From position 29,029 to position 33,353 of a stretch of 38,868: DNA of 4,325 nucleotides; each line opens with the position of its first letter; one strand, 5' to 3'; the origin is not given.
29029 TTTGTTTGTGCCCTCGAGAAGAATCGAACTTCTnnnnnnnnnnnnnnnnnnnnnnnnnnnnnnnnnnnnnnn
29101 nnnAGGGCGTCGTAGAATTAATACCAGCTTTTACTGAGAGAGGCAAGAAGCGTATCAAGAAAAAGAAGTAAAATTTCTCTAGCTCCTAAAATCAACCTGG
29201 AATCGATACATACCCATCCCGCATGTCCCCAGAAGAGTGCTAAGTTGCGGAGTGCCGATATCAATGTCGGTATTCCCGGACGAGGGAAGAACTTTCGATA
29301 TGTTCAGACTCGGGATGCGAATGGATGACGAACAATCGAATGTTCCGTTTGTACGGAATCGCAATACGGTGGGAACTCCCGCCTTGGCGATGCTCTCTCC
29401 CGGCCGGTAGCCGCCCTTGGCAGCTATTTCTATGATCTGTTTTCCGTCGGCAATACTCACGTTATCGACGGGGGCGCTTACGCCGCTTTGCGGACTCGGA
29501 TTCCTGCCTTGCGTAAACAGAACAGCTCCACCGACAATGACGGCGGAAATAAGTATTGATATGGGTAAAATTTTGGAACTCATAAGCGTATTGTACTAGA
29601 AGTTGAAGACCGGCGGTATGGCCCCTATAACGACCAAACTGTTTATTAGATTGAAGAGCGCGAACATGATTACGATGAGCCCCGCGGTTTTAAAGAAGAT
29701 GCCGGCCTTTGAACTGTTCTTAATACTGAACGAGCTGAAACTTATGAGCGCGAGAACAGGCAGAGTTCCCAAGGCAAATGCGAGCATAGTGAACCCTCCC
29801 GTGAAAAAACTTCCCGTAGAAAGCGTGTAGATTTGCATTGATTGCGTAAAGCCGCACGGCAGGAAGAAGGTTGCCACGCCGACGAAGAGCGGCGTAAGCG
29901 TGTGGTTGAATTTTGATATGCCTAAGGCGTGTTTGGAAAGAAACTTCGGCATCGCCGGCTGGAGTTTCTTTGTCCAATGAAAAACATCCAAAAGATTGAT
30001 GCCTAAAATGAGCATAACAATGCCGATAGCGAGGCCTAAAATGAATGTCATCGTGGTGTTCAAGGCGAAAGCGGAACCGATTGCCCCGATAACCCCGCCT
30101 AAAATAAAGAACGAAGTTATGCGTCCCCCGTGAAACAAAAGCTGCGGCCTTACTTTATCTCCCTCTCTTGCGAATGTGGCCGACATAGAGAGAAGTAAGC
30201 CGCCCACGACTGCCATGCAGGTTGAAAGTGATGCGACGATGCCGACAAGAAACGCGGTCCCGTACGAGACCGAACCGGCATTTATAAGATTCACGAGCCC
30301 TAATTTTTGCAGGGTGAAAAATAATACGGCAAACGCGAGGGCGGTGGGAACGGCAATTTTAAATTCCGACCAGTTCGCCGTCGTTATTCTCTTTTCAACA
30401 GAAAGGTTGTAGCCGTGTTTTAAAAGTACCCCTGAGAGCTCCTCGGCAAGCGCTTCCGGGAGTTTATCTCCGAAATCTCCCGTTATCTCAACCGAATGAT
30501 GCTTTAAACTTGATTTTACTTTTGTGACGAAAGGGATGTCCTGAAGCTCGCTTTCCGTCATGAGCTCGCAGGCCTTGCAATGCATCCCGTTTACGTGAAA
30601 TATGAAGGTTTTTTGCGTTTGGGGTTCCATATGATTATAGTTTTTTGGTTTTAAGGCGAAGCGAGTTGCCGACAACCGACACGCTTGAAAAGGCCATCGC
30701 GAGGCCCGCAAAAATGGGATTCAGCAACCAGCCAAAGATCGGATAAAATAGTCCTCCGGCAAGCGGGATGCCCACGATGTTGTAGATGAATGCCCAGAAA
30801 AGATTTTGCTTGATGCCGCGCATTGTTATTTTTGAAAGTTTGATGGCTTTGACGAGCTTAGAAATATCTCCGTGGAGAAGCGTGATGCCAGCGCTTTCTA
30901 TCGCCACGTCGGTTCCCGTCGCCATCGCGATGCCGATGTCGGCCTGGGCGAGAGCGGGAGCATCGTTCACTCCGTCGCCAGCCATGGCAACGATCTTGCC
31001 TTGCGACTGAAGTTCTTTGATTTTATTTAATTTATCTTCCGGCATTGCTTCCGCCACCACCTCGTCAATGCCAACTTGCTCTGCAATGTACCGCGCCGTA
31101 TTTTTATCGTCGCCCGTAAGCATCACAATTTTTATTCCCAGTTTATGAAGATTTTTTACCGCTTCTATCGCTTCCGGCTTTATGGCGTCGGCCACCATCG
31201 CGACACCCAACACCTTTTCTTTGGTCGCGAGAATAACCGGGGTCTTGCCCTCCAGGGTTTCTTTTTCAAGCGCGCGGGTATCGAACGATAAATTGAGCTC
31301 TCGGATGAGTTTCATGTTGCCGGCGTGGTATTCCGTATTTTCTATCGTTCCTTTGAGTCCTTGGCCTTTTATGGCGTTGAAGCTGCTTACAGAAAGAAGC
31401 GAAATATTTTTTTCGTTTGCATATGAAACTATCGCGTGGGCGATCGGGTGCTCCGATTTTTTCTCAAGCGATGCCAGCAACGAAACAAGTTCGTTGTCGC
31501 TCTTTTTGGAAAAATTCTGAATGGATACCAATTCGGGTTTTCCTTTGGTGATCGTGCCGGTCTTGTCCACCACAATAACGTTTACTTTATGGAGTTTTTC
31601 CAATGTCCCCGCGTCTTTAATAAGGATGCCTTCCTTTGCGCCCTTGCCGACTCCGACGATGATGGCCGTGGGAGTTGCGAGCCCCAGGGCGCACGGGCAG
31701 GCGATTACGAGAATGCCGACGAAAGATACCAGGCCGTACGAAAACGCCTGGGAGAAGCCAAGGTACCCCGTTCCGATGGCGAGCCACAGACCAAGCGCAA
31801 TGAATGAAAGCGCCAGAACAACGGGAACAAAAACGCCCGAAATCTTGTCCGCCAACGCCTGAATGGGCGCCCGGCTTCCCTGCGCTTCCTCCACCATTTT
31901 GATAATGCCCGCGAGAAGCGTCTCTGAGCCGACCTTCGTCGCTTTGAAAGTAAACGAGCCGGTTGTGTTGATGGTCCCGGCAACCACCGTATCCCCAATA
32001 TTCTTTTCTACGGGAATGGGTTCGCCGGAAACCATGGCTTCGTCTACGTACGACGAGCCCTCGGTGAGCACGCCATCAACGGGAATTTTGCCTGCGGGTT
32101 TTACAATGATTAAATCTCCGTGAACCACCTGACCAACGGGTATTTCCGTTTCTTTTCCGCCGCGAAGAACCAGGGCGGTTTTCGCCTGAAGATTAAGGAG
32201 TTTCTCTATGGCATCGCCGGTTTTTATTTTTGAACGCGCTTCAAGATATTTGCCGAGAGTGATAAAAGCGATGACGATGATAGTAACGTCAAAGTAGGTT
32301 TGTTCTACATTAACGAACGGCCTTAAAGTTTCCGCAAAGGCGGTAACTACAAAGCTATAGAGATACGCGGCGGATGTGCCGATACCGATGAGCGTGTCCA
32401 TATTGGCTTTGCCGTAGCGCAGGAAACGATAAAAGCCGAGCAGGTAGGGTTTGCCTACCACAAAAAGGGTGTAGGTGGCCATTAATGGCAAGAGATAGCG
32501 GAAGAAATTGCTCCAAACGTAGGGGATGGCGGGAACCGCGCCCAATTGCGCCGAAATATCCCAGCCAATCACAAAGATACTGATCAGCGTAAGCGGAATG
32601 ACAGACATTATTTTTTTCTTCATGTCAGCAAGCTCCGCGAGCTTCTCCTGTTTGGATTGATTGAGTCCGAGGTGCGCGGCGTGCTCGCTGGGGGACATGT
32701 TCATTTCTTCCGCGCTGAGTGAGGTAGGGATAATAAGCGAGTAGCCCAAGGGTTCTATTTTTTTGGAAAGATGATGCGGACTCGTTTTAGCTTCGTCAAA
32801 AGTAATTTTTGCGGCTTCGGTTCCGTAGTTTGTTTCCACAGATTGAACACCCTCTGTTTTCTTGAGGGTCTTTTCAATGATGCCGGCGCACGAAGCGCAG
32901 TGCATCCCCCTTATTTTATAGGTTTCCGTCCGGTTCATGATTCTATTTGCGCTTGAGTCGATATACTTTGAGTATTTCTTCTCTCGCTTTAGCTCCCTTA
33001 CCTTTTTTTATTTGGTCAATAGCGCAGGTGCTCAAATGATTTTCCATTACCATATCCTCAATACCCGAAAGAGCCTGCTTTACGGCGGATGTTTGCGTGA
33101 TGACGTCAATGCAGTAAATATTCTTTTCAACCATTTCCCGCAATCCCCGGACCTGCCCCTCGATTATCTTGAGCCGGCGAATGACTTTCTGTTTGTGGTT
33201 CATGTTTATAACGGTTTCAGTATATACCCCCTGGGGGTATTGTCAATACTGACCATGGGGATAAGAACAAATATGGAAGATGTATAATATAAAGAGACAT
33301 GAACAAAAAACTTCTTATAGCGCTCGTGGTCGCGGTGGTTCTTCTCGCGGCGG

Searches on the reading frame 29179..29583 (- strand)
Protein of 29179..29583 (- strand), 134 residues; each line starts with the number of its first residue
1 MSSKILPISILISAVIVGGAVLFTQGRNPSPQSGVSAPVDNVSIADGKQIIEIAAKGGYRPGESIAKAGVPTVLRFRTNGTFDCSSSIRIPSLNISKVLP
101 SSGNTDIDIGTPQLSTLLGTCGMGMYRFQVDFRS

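Call 45: search_protein_families(library=pfam, proteins=[window:29179-29583:-], max_evalue=0.001)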
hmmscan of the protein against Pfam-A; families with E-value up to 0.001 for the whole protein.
window:29179-29583:- (134 aa): 1 family
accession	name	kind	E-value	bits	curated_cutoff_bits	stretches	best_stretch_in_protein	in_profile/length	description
PF13473.12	Cupredoxin_1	-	1.1e-06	29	27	1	45-126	17-97/104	Cupredoxin-like domain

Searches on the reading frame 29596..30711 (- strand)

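Call 3: search_protein_families(library=pfam, proteins=[window:29596-30711:-], max_evalue=1)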
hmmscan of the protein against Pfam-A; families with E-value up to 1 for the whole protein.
window:29596-30711:- (371 aa): 3 families
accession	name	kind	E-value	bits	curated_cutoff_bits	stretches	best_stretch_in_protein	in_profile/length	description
PF13386.12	DsbD_2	-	2.4e-32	112.9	24.9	1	152-352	1-198/199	Cytochrome C biogenesis protein transmembrane region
PF00403.32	HMA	-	8.5e-09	36.1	24.8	1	38-93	2-57/62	Heavy-metal-associated domain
PF19297.4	QcrA_N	-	0.29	10.9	27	1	219-253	93-124/222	QcrA subunit N-terminal region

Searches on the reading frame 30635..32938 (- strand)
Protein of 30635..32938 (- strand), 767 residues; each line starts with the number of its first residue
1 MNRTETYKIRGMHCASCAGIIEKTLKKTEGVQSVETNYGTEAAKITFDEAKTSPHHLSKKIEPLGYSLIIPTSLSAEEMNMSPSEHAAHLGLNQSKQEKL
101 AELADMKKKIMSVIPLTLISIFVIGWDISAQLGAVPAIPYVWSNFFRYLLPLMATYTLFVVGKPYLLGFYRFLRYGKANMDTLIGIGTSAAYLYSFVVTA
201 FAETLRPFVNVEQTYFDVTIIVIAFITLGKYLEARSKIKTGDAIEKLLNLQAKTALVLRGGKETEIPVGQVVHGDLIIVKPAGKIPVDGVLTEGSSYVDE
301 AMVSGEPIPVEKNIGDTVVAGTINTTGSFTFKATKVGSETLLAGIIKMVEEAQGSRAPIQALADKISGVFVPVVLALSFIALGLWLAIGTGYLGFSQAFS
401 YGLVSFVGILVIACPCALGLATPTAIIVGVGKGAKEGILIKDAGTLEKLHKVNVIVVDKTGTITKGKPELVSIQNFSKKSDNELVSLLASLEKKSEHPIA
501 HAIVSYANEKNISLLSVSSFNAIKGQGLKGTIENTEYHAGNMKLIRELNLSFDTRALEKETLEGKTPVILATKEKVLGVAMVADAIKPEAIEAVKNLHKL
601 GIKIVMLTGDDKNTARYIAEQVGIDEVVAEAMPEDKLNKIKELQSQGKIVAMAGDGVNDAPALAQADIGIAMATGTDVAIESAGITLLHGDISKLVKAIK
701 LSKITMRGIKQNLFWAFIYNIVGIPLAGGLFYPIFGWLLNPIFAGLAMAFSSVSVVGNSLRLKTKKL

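Call 3: search_protein_families(library=pfam, proteins=[window:30635-32938:-], max_evalue=1)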
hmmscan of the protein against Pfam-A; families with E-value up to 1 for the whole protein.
window:30635-32938:- (767 aa): 5 families
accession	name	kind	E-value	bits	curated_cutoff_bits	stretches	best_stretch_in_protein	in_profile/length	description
PF00122.25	E1-E2_ATPase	-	7.5e-54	182.4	28.1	1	250-435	2-180/181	E1-E2 ATPase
PF00702.32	Hydrolase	-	2e-37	129.9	26.4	1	453-667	2-191/191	haloacid dehalogenase-like hydrolase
PF00403.32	HMA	-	1.9e-15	57.4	24.8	1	6-66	1-61/62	Heavy-metal-associated domain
PF08282.18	Hydrolase_3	-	3.9e-06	27.2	20.9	2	641-684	197-240/255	haloacid dehalogenase-like hydrolase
PF12710.13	HAD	-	2.8e-05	25.1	27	1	556-663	56-188/189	haloacid dehalogenase-like hydrolase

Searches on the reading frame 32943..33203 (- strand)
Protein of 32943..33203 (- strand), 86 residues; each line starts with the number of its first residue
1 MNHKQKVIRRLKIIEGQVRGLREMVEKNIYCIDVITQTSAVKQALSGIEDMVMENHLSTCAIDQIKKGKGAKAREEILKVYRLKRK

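Call 3: search_protein_families(library=pfam, proteins=[window:32943-33203:-], max_evalue=1)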
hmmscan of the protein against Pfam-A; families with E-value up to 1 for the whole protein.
window:32943-33203:- (86 aa): 2 families
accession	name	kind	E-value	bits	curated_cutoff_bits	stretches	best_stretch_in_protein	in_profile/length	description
PF02583.22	Trns_repr_metal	-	8e-24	84.3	22.8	1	3-80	1-75/78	Metal-sensitive transcriptional repressor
PF21170.4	FAN1_TPR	-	0.044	14.2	24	1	6-34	75-103/154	Fanconi-associated nuclease 1, TPR domain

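Call 4: search_protein_families(library=ncbifam, proteins=[window:32943-33203:-], max_evalue=1)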
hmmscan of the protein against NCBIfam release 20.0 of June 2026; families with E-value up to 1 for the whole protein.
window:32943-33203:- (86 aa): 4 families
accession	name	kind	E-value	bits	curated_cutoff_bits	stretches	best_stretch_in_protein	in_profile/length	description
NF052430.1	repress_RicR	exception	9.3e-18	64.6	175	1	3-73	7-76/93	copper-sensing transcriptional repressor RicR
NF011613.0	PRK15039.1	equivalog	2.2e-08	34.6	138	1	3-80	7-84/90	Ni(II)/Co(II)-binding transcriptional repressor RcnR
NF008464.0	PRK11352.1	equivalog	6.2e-08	32.9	133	1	3-59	7-63/91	formaldehyde-responsive transcriptional repressor FrmR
NF051436.1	NheA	equivalog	0.027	13.4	500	1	8-55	299-347/385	non-hemolytic enterotoxin subunit A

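Call 82: find_homologous_proteins(query=window:32943-33200:-, max_evalue=0.00001)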
Query window:32943-33200:- (85 aa): 5866 proteins with E <= 0.00001 among 5872 candidates; the best 120 are listed.
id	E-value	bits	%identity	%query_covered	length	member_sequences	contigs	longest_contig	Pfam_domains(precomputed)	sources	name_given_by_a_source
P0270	4.4e-46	171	100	100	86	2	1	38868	PF02583.23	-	-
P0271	4.4e-41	156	91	100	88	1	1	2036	PF02583.23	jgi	jgi:DNA-binding FrmR family transcriptional regulator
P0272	1.5e-40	154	91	100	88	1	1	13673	PF02583.23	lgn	-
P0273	5.8e-40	152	91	100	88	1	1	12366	PF02583.23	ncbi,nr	ncbi:metal-sensitive transcriptional regulator [bacterium]|nr:MAG: metal-sensitive transcriptional r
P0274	9.3e-40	151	89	100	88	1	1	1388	PF02583.23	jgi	-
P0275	1.4e-39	151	89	100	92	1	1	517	PF02583.23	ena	-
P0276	3.5e-39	150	88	100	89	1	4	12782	PF02583.23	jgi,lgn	jgi:DNA-binding FrmR family transcriptional regulator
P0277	5.0e-39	149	87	98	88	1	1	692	PF02583.23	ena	-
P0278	2.7e-38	147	86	98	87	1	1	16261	PF02583.23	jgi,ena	-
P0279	5.5e-38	146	84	100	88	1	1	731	PF02583.23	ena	-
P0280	5.7e-38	146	81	100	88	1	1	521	PF02583.23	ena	-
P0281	6.2e-38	146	88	98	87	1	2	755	PF02583.23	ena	-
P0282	7.3e-38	145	84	98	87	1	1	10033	PF02583.23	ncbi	-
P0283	1.4e-37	145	82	100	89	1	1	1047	PF02583.23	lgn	-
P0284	1.8e-37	144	84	100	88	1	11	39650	PF02583.23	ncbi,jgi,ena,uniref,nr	ncbi:MAG: hypothetical protein A3F94_02090 [Candidatus Spechtbacteria bacterium RIFCSPLOWO2_12_FULL_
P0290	3.2e-37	143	83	98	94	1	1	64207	PF02583.23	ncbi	-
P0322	4.2e-36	140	79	100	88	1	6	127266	PF02583.23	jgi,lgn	-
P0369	3.4e-35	137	80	98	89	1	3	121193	PF02583.23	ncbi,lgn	-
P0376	4.2e-35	137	78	98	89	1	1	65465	PF02583.23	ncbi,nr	ncbi:MAG: metal-sensitive transcriptional regulator [Candidatus Taylorbacteria bacterium]|nr:metal-s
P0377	4.3e-35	137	80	98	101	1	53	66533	PF02583.23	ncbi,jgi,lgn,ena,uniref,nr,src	ncbi:MAG: hypothetical protein UT07_C0002G0028 [Parcubacteria group bacterium GW2011_GWB1_38_8]|unir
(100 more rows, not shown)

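Call 83: find_encoding_contigs(protein=P0272, flank=8000, max_places=1)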
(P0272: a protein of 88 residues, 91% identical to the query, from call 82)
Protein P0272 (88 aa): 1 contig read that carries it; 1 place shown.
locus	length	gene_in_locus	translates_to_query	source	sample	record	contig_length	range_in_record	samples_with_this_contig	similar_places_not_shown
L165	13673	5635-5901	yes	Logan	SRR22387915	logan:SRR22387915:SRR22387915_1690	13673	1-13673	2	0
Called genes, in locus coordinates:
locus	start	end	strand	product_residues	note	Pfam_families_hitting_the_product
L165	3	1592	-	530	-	?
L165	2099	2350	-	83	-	-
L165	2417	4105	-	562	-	PF09250:Prim-Pol, PF08708:PriCT_1, PF13481:AAA_25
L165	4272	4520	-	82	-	PF18903:DUF5659 (weak)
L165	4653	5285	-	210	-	-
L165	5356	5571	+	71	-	PF12728:HTH_17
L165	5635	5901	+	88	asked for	PF02583:Trns_repr_metal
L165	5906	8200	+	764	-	PF00403:HMA, PF08282:Hydrolase_3 (faint), PF00122:E1-E2_ATPase, PF00702:Hydrolase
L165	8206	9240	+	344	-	PF00403:HMA (weak), PF13386:DsbD_2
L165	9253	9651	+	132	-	PF13473:Cupredoxin_1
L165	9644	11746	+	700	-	-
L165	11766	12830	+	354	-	-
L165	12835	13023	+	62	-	-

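Call 84: find_encoding_contigs(protein=P0273, flank=8000, max_places=1)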
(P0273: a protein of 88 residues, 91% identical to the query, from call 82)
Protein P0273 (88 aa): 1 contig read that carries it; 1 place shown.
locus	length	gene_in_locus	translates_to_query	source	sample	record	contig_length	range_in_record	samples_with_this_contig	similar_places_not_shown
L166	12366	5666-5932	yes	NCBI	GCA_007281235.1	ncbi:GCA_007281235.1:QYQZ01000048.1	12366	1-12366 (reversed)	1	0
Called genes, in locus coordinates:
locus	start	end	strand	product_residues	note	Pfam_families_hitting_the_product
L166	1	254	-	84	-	PF18924:DUF5674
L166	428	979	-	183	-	PF01936:NYN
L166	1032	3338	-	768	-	-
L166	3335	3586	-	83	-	-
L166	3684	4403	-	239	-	-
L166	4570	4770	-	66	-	-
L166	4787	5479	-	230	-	-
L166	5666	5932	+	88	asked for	PF02583:Trns_repr_metal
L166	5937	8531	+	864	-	PF00403:HMA, PF00122:E1-E2_ATPase, PF00702:Hydrolase, PF12710:HAD (faint), PF08282:Hydrolase_3 (faint)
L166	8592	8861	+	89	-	-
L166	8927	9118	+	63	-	-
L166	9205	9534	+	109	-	-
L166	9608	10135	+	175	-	PF07610:DUF1573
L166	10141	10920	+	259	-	-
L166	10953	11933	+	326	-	-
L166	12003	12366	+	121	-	PF00403:HMA (weak)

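Call 85: find_encoding_contigs(protein=P0284, flank=8000, max_places=1)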
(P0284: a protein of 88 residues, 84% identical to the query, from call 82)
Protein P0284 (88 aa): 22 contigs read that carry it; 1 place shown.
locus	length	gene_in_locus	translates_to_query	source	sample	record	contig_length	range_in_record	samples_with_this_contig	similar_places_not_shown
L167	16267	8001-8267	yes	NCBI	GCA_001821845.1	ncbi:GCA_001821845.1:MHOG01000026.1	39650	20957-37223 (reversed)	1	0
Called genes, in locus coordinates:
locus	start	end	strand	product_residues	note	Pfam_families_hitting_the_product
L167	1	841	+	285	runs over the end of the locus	-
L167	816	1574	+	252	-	PF05175:MTS, PF13847:Methyltransf_31, PF08241:Methyltransf_11 (weak), PF08242:Methyltransf_12 (faint), PF13649:Methyltransf_25 (weak)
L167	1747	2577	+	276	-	-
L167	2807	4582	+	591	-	PF00009:GTP_EFTU, PF01926:MMR_HSR1, PF22042:EF-G_D2, PF03144:GTP_EFTU_D2, PF00679:EFG_C, PF21018:BipA_C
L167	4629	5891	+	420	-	PF04851:ResIII, PF00270:DEAD, PF00271:Helicase_C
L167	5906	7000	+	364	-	PF01551:Peptidase_M23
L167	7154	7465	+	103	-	-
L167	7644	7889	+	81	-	-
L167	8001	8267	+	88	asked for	PF02583:Trns_repr_metal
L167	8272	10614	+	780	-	PF00403:HMA, PF08282:Hydrolase_3 (faint), PF00122:E1-E2_ATPase, PF00702:Hydrolase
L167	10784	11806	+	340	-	PF00403:HMA (weak), PF13386:DsbD_2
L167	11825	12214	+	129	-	PF13473:Cupredoxin_1 (weak)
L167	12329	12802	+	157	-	-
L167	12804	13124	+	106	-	-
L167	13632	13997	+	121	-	PF01521:Fe-S_biosyn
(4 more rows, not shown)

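Call 86: find_encoding_contigs(protein=P0290, flank=8000, max_places=1)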
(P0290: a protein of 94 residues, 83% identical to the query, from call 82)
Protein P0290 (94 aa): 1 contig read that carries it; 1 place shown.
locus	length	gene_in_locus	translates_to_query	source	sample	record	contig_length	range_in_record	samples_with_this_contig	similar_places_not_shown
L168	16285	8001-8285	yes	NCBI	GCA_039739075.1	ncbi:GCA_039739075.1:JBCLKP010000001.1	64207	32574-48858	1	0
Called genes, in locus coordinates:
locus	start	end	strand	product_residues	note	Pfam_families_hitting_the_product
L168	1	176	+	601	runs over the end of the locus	PF03717:PBP_dimer, PF00905:Transpeptidase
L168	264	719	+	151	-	PF03449:GreA_GreB_N, PF01272:GreA_GreB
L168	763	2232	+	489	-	PF01336:tRNA_anti-codon, PF00152:tRNA-synt_2, PF01409:tRNA-synt_2d (faint)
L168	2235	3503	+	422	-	PF02403:Seryl_tRNA_N, PF00587:tRNA-synt_2b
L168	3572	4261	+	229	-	PF08478:POTRA_1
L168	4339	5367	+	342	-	PF01972:SDH_protease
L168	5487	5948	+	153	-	-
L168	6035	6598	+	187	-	PF00293:NUDIX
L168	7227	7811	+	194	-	PF01936:NYN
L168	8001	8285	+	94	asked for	PF02583:Trns_repr_metal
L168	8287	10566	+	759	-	PF00403:HMA, PF00122:E1-E2_ATPase, PF00702:Hydrolase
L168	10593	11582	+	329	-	PF13386:DsbD_2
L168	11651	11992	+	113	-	PF13473:Cupredoxin_1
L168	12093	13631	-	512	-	PF13231:PMT_2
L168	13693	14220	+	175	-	-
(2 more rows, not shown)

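Call 87: find_encoding_contigs(protein=P0322, flank=8000, max_places=1)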
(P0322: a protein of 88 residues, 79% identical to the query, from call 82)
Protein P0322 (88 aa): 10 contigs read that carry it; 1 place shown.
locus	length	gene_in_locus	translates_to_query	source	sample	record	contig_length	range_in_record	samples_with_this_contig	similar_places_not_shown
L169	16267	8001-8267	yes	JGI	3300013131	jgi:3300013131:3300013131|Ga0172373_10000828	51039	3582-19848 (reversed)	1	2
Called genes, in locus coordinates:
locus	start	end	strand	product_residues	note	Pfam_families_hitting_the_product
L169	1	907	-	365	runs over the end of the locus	PF01820:Dala_Dala_lig_N, PF02222:ATP-grasp, PF02786:CPSase_L_D2, PF07478:Dala_Dala_lig_C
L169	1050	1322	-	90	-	PF01169:GDT1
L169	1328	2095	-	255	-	PF02129:Peptidase_S15 (faint), PF12715:Abhydrolase_7 (weak), PF02273:Acyl_transf_2 (weak), PF00561:Abhydrolase_1 (weak), PF12146:Hydrolase_4, PF20408:Abhydrolase_11 (weak), PF12697:Abhydrolase_6, PF00326:Peptidase_S9, +2 more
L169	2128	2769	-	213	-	PF02592:Vut_1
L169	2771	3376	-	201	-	-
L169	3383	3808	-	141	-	PF00892:EamA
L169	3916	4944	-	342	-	PF01916:DS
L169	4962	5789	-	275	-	PF00491:Arginase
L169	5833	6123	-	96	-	-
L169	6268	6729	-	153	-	PF11188:DUF2975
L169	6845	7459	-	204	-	-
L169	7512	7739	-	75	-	-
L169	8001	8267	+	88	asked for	PF02583:Trns_repr_metal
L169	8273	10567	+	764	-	PF00403:HMA, PF08282:Hydrolase_3 (faint), PF00122:E1-E2_ATPase, PF00702:Hydrolase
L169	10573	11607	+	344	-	PF00403:HMA (weak), PF13386:DsbD_2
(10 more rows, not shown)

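Call 88: find_encoding_contigs(protein=P0369, flank=8000, max_places=1)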
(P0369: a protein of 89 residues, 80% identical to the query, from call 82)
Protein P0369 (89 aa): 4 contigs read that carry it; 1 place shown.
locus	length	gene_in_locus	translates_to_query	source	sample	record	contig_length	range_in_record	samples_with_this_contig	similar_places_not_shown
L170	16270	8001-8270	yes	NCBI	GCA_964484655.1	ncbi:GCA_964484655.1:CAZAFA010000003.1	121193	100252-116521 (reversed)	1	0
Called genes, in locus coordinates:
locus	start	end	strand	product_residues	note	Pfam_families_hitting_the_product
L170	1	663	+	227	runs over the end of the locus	PF00005:ABC_tran, PF13304:AAA_21 (faint)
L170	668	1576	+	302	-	PF18075:FtsX_ECD, PF02687:FtsX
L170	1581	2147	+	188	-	PF00398:RrnaAD (weak), PF13649:Methyltransf_25 (weak)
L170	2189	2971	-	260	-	PF04402:SIMPL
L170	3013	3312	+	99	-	-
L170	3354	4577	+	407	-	PF08245:Mur_ligase_M, PF02875:Mur_ligase_C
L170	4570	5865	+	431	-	PF08245:Mur_ligase_M, PF02875:Mur_ligase_C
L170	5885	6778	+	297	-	PF06790:UPF0259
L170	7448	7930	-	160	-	PF06983:3-dmu-9_3-mt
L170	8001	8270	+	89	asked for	PF02583:Trns_repr_metal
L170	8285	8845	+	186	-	PF13628:DUF4142 (faint), PF03713:DUF305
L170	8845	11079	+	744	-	PF00403:HMA, PF00122:E1-E2_ATPase, PF00702:Hydrolase, PF12710:HAD (weak), PF08282:Hydrolase_3 (faint)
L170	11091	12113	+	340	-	PF00403:HMA, PF13386:DsbD_2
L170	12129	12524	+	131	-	PF13473:Cupredoxin_1 (weak)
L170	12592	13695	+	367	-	PF07907:YibE_F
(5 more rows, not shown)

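Call 89: find_encoding_contigs(protein=P0376, flank=8000, max_places=1)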
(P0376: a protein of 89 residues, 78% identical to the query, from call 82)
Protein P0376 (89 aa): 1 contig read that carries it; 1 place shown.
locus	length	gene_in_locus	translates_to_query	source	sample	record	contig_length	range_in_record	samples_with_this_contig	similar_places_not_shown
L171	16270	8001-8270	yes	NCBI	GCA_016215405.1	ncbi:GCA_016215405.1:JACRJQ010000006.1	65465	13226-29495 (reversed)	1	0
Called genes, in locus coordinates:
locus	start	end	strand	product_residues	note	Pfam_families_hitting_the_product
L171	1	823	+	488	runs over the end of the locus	PF01336:tRNA_anti-codon, PF00152:tRNA-synt_2, PF01409:tRNA-synt_2d (faint)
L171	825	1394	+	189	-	-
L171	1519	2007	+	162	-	-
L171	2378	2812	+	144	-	PF02381:MraZ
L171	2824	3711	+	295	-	PF01795:Methyltransf_5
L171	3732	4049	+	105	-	-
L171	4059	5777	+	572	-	PF03717:PBP_dimer (weak), PF00905:Transpeptidase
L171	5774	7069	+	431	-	PF08245:Mur_ligase_M, PF02875:Mur_ligase_C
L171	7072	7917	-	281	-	-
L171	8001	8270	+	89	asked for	PF02583:Trns_repr_metal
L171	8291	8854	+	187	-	PF13628:DUF4142 (faint), PF03713:DUF305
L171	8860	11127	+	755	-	PF00403:HMA, PF00122:E1-E2_ATPase, PF00702:Hydrolase, PF12710:HAD (weak), PF08282:Hydrolase_3 (faint)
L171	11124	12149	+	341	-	PF00403:HMA, PF13386:DsbD_2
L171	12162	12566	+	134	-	-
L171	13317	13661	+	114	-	-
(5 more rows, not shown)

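Call 90: find_encoding_contigs(protein=P0377, flank=8000, max_places=3)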
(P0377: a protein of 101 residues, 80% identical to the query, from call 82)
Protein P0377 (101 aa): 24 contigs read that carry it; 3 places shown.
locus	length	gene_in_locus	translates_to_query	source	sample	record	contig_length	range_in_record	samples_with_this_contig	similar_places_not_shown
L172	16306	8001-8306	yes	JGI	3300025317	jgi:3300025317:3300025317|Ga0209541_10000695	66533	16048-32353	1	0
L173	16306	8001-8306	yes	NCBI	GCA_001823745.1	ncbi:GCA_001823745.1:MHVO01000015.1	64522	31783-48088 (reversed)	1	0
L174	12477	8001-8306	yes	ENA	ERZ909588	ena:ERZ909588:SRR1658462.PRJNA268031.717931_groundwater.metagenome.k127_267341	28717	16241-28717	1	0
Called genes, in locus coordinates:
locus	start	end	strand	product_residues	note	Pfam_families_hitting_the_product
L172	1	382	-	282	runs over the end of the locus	PF01116:F_bP_aldolase, PF02581:TMP-TENI (faint)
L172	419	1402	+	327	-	PF00294:PfkB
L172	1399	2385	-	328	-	PF02779:Transket_pyr, PF02780:Transketolase_C, PF22613:Transketolase_C_1, PF17147:PFOR_II (weak)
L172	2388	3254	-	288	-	PF13292:DXP_synthase_N, PF00456:Transketolase_N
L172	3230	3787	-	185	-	PF00834:Ribul_P_3_epim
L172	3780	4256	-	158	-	PF02502:LacAB_rpiB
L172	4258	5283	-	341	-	PF00044:Gp_dh_N, PF02800:Gp_dh_C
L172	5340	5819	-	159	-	PF02643:DUF192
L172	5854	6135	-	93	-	PF00076:RRM_1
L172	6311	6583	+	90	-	-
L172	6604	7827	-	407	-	PF07731:Cu-oxidase_2 (faint), PF07732:Cu-oxidase_3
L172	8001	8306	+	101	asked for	PF02583:Trns_repr_metal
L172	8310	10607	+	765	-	PF00403:HMA, PF00122:E1-E2_ATPase, PF00702:Hydrolase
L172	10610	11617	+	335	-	PF00403:HMA, PF13386:DsbD_2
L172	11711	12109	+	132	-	PF13473:Cupredoxin_1 (weak)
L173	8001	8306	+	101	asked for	PF02583:Trns_repr_metal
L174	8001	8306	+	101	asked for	PF02583:Trns_repr_metal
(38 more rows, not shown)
